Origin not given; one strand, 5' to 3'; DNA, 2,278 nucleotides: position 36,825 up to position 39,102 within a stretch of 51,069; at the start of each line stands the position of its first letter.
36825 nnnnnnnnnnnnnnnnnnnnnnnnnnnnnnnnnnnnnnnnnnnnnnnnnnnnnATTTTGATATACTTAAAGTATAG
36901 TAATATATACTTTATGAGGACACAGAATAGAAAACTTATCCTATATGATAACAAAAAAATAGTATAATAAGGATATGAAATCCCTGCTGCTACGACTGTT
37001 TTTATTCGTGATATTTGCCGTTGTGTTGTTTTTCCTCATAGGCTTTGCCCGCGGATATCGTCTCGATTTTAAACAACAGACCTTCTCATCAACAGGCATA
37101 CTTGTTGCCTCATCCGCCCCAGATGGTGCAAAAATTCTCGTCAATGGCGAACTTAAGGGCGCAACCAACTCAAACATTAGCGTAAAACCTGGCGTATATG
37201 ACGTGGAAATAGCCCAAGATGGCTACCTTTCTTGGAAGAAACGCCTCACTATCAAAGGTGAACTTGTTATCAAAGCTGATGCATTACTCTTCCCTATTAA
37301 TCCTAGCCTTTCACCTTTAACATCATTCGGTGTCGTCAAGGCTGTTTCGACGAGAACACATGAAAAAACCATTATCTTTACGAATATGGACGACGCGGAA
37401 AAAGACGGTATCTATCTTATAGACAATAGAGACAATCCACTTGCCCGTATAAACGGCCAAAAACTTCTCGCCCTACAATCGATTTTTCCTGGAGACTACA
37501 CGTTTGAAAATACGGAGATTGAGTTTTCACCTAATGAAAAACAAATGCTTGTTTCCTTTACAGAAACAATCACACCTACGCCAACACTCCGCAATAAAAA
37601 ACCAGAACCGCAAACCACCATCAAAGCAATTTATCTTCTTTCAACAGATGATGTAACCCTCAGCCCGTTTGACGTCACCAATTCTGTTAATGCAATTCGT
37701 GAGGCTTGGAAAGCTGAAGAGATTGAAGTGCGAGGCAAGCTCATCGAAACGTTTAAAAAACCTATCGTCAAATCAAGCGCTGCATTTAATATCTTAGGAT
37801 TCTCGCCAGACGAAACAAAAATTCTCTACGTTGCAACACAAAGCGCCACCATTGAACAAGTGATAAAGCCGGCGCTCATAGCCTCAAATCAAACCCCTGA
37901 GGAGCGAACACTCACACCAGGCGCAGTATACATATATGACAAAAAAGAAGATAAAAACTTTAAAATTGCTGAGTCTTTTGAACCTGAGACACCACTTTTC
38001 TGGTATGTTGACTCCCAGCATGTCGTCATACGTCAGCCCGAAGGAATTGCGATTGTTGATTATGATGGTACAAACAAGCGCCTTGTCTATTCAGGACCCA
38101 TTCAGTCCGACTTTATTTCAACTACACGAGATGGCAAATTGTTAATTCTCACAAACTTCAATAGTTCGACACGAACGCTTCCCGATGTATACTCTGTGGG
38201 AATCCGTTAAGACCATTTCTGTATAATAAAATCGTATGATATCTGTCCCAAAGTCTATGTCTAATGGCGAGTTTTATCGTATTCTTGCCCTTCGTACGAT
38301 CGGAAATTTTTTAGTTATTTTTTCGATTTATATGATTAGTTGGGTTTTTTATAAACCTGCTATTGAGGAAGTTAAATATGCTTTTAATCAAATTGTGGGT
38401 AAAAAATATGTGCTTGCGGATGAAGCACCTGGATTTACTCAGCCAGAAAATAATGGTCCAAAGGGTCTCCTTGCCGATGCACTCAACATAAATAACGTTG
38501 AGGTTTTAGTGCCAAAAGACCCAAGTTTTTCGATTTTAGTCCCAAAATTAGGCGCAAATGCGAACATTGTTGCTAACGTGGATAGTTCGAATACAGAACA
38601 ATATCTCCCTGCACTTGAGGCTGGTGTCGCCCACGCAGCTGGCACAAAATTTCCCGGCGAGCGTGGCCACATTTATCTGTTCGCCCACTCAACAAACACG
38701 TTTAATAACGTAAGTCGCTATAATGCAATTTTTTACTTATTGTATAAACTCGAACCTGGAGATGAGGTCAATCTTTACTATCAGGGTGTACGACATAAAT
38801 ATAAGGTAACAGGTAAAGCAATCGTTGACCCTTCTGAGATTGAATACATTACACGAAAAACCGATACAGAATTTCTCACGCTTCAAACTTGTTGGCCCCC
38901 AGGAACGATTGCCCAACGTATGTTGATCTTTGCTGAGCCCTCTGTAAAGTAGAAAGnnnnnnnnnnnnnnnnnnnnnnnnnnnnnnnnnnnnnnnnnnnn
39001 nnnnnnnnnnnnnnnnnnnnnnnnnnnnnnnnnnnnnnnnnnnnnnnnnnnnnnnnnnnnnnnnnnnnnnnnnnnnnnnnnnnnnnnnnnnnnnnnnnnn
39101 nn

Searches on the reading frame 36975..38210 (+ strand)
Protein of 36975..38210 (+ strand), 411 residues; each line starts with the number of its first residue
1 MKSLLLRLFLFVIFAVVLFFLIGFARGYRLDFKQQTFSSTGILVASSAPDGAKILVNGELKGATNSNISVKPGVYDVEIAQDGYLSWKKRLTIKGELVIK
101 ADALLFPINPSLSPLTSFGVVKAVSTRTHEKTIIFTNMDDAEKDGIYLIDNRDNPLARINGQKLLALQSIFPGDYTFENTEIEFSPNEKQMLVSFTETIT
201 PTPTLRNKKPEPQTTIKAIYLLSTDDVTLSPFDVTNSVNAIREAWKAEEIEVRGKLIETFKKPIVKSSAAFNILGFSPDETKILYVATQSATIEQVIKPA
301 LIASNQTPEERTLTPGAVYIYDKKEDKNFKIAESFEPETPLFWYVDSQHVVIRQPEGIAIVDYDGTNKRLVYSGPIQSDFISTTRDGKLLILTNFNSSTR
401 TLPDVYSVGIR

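Call 14: search_protein_families(library=pfam, proteins=[window:36975-38210:+], max_evalue=0.01)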
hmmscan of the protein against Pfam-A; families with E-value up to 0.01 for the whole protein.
window:36975-38210:+ (411 aa): 1 family
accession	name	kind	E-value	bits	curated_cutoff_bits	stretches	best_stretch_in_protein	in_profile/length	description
PF08308.17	PEGA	-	3.4e-10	40.1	20.8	1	41-102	2-64/71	PEGA domain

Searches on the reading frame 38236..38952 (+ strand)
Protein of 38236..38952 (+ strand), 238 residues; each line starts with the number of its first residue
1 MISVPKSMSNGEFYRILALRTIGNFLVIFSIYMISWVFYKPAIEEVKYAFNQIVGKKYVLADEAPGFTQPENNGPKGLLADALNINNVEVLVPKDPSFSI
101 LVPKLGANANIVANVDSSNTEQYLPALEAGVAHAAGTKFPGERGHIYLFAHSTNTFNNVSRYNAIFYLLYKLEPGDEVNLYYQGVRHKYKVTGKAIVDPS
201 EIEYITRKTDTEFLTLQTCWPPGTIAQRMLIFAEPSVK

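Call 14: search_protein_families(library=pfam, proteins=[window:38236-38952:+], max_evalue=0.01)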
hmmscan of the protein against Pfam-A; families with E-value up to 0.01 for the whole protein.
window:38236-38952:+ (238 aa): 1 family
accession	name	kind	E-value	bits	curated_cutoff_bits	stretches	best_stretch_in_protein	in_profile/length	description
PF04203.18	Sortase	-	1.9e-23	83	26.6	1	101-235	2-124/125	Sortase domain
